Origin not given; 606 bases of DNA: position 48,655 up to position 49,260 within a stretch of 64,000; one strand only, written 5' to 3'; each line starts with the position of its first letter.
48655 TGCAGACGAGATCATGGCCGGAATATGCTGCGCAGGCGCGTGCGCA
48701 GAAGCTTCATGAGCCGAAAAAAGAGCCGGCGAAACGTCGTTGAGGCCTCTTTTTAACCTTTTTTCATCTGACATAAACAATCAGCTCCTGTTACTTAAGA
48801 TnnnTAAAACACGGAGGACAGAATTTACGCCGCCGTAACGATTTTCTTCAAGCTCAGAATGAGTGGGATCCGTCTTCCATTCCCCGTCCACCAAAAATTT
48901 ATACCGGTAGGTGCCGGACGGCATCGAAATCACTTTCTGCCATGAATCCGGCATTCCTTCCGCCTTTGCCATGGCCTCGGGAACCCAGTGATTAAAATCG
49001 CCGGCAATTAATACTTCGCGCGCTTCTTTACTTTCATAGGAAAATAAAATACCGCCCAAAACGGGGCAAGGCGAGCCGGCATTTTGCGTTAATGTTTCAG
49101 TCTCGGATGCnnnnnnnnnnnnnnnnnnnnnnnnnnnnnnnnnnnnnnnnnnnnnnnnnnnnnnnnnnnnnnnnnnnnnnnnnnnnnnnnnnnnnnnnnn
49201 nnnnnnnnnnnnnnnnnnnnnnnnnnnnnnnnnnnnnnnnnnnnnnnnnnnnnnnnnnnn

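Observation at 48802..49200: Carbohydrate-binding module and linker of the ParA fusion: the specific residues that matter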

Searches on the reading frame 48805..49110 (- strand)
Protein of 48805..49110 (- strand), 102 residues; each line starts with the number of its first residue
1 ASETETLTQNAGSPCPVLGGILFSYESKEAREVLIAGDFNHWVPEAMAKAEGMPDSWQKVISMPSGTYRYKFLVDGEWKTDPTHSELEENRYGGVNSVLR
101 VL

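Call 6: search_solved_structures(query=window:48805-49110:-, max_evalue=0.01, show_alignments=4)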
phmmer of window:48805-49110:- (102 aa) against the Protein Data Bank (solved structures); distinct sequences matched with E-value up to 0.01: 20.
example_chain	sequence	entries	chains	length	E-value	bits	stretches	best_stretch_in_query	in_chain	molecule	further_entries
1z0n_A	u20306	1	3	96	1.1e-09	41.4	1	30-101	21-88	5'-AMP-activated protein kinase, beta-1 subunit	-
4yef_A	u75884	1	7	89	1.4e-09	41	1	29-101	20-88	5'-AMP-activated protein kinase subunit beta-1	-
1z0m_A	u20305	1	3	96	2.6e-09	40.1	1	30-101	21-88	5'-AMP-activated protein kinase, beta-1 subunit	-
4y0g_A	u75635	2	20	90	5.2e-09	39.2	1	27-101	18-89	5'-AMP-activated protein kinase subunit beta-2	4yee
2f15_A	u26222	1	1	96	7.7e-09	38.6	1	27-101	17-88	5'-AMP-activated protein kinase, beta-2 subunit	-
2lu3_A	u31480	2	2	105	9.2e-09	38.4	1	27-101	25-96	5'-AMP-activated protein kinase subunit beta-2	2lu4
6e4t_B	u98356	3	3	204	1.1e-08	38.1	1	30-101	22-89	5'-AMP-activated protein kinase subunit beta-1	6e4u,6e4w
4rer_B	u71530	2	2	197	2.1e-08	37.2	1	28-101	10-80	5'-AMP-activated protein kinase subunit beta-2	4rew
4qfg_B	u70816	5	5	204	2.5e-08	37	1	30-101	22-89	5'-AMP-activated protein kinase subunit beta-1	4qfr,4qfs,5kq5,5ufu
7jhg_B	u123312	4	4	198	2.6e-08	36.9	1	28-101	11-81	5'-AMP-activated protein kinase subunit beta-2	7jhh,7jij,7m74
4zhx_B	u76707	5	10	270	2.9e-08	36.8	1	30-101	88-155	5'-AMP-activated protein kinase subunit beta-1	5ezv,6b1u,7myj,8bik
4cfe_B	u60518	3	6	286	3.2e-08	36.6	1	30-101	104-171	5'-AMP-ACTIVATED PROTEIN KINASE SUBUNIT BETA-1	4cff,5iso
5t5t_B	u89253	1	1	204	4e-08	36.3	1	30-101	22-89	5'-AMP-activated protein kinase subunit beta-1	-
6c9f_B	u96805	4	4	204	4.3e-08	36.2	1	30-101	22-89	5'-AMP-activated protein kinase subunit beta-1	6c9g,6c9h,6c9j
6b2e_B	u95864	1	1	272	4.3e-08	36.2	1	28-101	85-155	5'-AMP-activated protein kinase subunit beta-2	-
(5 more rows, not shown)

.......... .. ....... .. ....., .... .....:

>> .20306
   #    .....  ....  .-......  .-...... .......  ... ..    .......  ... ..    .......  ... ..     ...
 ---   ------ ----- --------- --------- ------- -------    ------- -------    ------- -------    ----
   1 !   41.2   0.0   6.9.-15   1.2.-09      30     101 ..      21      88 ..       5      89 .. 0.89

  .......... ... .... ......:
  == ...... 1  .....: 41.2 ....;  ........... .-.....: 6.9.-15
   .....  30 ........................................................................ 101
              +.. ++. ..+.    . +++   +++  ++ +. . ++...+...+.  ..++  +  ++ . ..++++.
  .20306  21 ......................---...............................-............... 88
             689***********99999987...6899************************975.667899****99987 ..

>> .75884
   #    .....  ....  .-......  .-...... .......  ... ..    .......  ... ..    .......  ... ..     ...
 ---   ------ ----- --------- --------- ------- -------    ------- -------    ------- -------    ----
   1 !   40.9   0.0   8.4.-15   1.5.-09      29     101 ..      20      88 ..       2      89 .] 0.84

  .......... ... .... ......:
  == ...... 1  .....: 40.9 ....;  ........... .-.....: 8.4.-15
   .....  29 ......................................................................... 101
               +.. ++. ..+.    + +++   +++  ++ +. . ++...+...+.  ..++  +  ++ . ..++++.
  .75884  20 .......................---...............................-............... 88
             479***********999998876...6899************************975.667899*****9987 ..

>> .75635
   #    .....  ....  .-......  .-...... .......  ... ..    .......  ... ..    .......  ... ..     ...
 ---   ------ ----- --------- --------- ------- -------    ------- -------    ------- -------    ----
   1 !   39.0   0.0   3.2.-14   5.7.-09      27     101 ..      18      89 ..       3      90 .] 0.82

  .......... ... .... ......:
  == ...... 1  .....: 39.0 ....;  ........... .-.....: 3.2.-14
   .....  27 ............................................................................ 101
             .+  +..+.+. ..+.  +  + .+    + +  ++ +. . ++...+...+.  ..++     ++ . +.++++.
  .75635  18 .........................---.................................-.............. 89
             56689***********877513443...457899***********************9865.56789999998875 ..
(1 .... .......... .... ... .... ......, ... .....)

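Call 24: find_related_loci(query=A3, collection=genome_contigs, flank=6000)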
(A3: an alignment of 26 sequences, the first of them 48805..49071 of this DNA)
Query A3 (89 aa) in genome_contigs; peptide patterns used: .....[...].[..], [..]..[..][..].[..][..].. (x = any residue, [..] = any of these).
576 stretches matched a pattern; 539 encode a relative of the query (tblastn E <= 1e-3); the best 80 are kept; 80 distinct loci.
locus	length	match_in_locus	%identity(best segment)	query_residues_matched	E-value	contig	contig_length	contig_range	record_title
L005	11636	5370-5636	54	1-89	1e-29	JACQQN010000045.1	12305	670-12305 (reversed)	MAG: Candidatus Omnitrophota bacterium isolate NC_groundwater_1334_Ag_S-0.2um_43_29 S_p2_S4_coassembly_k141_985232, whol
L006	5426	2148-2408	51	1-88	5e-28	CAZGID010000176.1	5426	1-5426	MAG TPA_asm: uncultured bacterium isolate SRP193661_co1_15 genome assembly, contig: NODE_15107_length_5426_cov_4.386334,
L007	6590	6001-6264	53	1-88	9e-28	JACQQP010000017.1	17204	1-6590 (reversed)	MAG: Candidatus Omnitrophota bacterium isolate NC_groundwater_1336_Ag_S-0.2um_47_36 S_p2_S4_coassembly_k141_330035, whol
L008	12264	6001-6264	53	1-89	1e-27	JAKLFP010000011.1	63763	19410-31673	MAG: Candidatus Omnitrophota bacterium isolate RA.bin19 RA.bin19_11, whole genome shotgun sequence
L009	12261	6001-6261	54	1-88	5e-28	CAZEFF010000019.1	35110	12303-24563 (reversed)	MAG TPA_asm: uncultured bacterium isolate SRP342105_co1_304 genome assembly, contig: NODE_1553_length_35110_cov_7.369847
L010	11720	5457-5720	52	1-88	2e-27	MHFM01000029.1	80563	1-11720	MAG: Omnitrophica bacterium RIFCSPLOWO2_01_FULL_45_10b rifcsplowo2_01_scaffold_2388, whole genome shotgun sequence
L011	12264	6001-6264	53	1-88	4e-27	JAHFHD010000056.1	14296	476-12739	MAG: Candidatus Omnitrophota bacterium isolate nzgw330 NODE_5677_length_14297_cov_4.245697, whole genome shotgun sequenc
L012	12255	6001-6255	52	1-86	2e-26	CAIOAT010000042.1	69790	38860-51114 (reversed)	MAG: Candidatus Omnitrophica bacterium isolate AM-2014-D6_bin-627 genome assembly, contig: bin-627:42/50, whole genome s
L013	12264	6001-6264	49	1-89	2e-26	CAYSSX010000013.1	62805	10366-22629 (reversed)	MAG TPA_asm: uncultured bacterium isolate SRP342105_co1_457 genome assembly, contig: NODE_571_length_62805_cov_12.593785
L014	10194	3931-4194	48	1-89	2e-26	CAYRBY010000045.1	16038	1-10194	MAG TPA_asm: uncultured bacterium isolate SRP278252_co1_689 genome assembly, contig: NODE_6299_length_16038_cov_9.623287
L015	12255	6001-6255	52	1-86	3e-26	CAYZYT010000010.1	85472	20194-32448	MAG TPA_asm: uncultured bacterium isolate SRP272421_co2_334 genome assembly, contig: NODE_314_length_85472_cov_13.002505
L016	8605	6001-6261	49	1-88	4e-26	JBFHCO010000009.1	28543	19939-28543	MAG: Candidatus Omnitrophota bacterium isolate Mix_sand06.2021.04.Z.81 k141_2412088_length_28543_cov_11.0000, whole geno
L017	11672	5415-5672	48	1-88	7e-26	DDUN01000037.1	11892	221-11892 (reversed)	MAG TPA_asm: Candidatus Omnitrophica bacterium UBA2337 UBA2337_contig_30176, whole genome shotgun sequence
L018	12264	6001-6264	51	1-89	6e-26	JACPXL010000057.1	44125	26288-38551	MAG: Candidatus Omnitrophota bacterium isolate NC_groundwater_836_Pr1_B-0.1um_47_21 Montesol18_Bp1_scaffold_1062704, who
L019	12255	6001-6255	50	1-86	7e-26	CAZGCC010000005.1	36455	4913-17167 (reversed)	MAG TPA_asm: uncultured bacterium isolate binchicken_co113_1 genome assembly, contig: NODE_1241_length_36455_cov_5.07274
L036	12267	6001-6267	46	1-88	6e-25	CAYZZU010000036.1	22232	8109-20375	MAG TPA_asm: uncultured Nitrospirota bacterium isolate binchicken_co172_212 genome assembly, contig: NODE_1792_length_22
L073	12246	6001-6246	49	8-88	3e-22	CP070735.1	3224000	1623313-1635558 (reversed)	MAG: Deltaproteobacteria bacterium isolate bin40 chromosome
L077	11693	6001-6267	42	1-88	6e-22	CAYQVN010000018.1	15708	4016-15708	MAG TPA_asm: uncultured Nitrospirota bacterium isolate binchicken_co275_510 genome assembly, contig: NODE_5236_length_15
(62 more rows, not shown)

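Call 35: predict_structure(alignment_id=A3)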
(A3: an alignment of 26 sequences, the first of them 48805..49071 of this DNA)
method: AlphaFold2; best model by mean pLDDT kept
length: 89 residues; sequences in the alignment: 26
mean_pLDDT: 95.0   pTM: 0.84
mean pLDDT of the five models: 95.0, 95.0, 94.2, 93.7, 93.6
residues with pLDDT >= 90: 80; 70-90: 9; 50-70: 0; < 50: 0
segments of 3 or more residues with pLDDT < 50: none
pLDDT, mean of each block of 10 residues (from residue 1): 95 96 97 94 95 97 96 92 94
secondary structure, 60 per line:
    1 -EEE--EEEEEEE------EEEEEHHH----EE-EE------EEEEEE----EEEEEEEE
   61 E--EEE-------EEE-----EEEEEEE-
elements in order: E2-4 E7-13 E20-24 E43-48 E53-61 E64-66 E74-76 E82-88

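Call 38: fold_search(model_id=the predicted structure, library=pdb)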
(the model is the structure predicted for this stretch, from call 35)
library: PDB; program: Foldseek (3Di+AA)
matches with E <= 10: 1282; with E <= 0.001: 81
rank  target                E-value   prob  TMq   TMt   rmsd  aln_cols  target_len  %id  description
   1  1z0m_C                6.3e-08  1.00  0.75  0.83   2.5        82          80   26  the glycogen-binding domain of the AMP-activated protein kinase beta1 subunit (released 2005-10-25)
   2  8bik_E                6.6e-08  1.00  0.80  0.42   1.3        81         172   27  Crystal structure of human AMPK heterotrimer in complex with allosteric activator C455 (released 2024-05-15)
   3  5ezv_D                7.0e-08  1.00  0.75  0.37   2.5        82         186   26  X-ray crystal structure of AMP-activated protein kinase alpha-2/alpha-1 RIM chimaera (alpha-2(1-347)/alpha-1(349-401)/ (released 2016-03-09)
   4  6c9h_B                7.9e-08  1.00  0.79  0.43   1.4        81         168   27  non-phosphorylated AMP-activated protein kinase bound to pharmacological activator R734 (released 2018-11-28)
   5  5t5t_B                8.9e-08  1.00  0.79  0.45   1.3        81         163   27  AMPK bound to allosteric activator (released 2017-03-29)
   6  6c9f_B                9.4e-08  1.00  0.79  0.41   1.4        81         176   27  AMP-activated protein kinase bound to pharmacological activator R734 (released 2018-11-28)
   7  4qfs_B                1.1e-07  1.00  0.79  0.46   1.4        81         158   27  Structure of AMPK in complex with Br2-A769662core activator and STAUROSPORINE inhibitor (released 2014-08-06)
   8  4zhx_B                1.1e-07  1.00  0.79  0.42   1.4        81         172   27  Novel binding site for allosteric activation of AMPK (released 2016-03-09)
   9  1z0n_B                1.1e-07  1.00  0.76  0.84   2.6        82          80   27  the glycogen-binding domain of the AMP-activated protein kinase (released 2005-10-25)
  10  4qfr_B                1.2e-07  1.00  0.79  0.46   1.4        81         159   27  Structure of AMPK in complex with Cl-A769662 activator and STAUROSPORINE inhibitor (released 2014-08-06)
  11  4yef_D                1.2e-07  1.00  0.78  0.89   1.5        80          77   28  beta1 carbohydrate binding module (CBM) of AMP-activated protein kinase (AMPK) in complex with glucosyl-beta-cyclodode (released 2015-06-24)
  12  8bik_B                1.2e-07  1.00  0.79  0.40   1.4        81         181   27  Crystal structure of human AMPK heterotrimer in complex with allosteric activator C455 (released 2024-05-15)
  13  5iso_B                1.3e-07  1.00  0.80  0.40   1.3        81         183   27  STRUCTURE OF FULL LENGTH HUMAN AMPK (NON-PHOSPHORYLATED AT T-LOOP) IN COMPLEX WITH A SMALL MOLECULE ACTIVATOR, A BENZI (released 2017-03-29)
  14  7myj_B                1.3e-07  1.00  0.79  0.40   1.4        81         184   27  Structure of full length human AMPK (a2b1g1) in complex with a small molecule activator MSG011 (released 2022-06-29)
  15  5ezv_B                1.6e-07  1.00  0.79  0.39   1.4        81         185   27  X-ray crystal structure of AMP-activated protein kinase alpha-2/alpha-1 RIM chimaera (alpha-2(1-347)/alpha-1(349-401)/ (released 2016-03-09)
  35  1z0n_A                5.5e-07  1.00  0.80  0.81   1.3        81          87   28  the glycogen-binding domain of the AMP-activated protein kinase (released 2005-10-25)
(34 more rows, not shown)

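Call 65: search_protein_families(library=pfam, proteins=[L036:7294-7866:+, L077:7226-7789:+, L008:7076-7609:+], max_evalue=0.1)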
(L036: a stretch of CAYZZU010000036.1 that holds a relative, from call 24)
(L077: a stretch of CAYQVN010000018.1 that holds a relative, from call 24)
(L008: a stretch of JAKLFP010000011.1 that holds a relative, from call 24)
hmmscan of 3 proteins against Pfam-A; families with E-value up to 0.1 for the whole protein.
L036:7294-7866:+ (191 aa): 0 families

L077:7226-7789:+ (188 aa): 0 families

L008:7076-7609:+ (178 aa): 0 families

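Call 86: search_protein_families(library=pfam, proteins=[L073:181-912:-, L073:912-1355:-, L073:1630-2481:-, L073:2618-3052:-, L073:3585-3896:+, L073:3974-4435:-, L073:6973-8112:-, L073:8833-9576:-, L073:9597-11111:-, L073:11250-12140:-], max_evalue=0.0001)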
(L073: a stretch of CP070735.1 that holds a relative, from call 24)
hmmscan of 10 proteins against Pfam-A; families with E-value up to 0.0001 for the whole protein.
L073:181-912:- (244 aa): 1 family
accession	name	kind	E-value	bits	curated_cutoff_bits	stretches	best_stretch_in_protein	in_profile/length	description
PF04367.18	DUF502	-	2.3e-36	124.4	23.8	1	66-171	1-107/107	Protein of unknown function (DUF502)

L073:912-1355:- (148 aa): 1 family
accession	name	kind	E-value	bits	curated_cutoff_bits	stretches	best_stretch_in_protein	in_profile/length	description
PF02261.22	Asp_decarbox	-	3.9e-46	156.1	25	1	26-138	1-113/115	Aspartate decarboxylase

L073:1630-2481:- (284 aa): 4 families
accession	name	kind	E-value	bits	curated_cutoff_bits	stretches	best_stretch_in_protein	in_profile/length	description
PF00398.26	RrnaAD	-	7.7e-52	176.4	24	1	19-237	8-224/263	Ribosomal RNA adenine dimethylase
PF02475.24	TRM5-TYW2_MTfase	-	6.4e-06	26.7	28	1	30-94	25-91/164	TRM5/TYW2 methyltransferase domain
PF13649.12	Methyltransf_25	-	7e-06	27.1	27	1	45-105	1-61/97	Methyltransferase domain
PF08241.18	Methyltransf_11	-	4.4e-05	24.5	21.2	0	46-104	1-56/95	Methyltransferase domain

L073:2618-3052:- (145 aa): 0 families

L073:3585-3896:+ (104 aa): 3 families
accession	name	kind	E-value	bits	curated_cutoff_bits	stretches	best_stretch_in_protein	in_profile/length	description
PF16561.11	AMPK1_CBM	-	7e-16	58.7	26.8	1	32-104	10-79/85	Glycogen recognition site of AMP-activated protein kinase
PF02922.24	CBM_48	-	3.3e-11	43.8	22.4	1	20-85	10-74/83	Carbohydrate-binding module 48 (Isoamylase N-terminal domain)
PF22058.2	X25_BaPul_like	-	5.4e-05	23.6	27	1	45-84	18-59/87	Pullulanase X25 domain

L073:3974-4435:- (154 aa): 0 families

L073:6973-8112:- (380 aa): 1 family
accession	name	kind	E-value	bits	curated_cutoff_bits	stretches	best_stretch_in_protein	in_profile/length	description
PF00753.33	Lactamase_B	-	1.2e-06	29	22.7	1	104-294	44-194/196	Metallo-beta-lactamase superfamily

L073:8833-9576:- (248 aa): 0 families

L073:9597-11111:- (505 aa): 1 family
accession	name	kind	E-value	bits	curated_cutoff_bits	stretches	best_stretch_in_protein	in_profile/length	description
PF01435.24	Peptidase_M48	-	4.9e-36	124.7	20.3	1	87-265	4-183/186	Peptidase family M48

L073:11250-12140:- (297 aa): 1 family
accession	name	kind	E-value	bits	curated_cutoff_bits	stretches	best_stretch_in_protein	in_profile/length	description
PF02872.23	5_nucleotid_C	-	1.1e-39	136.5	23.6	1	42-192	1-156/158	5'-nucleotidase, C-terminal domain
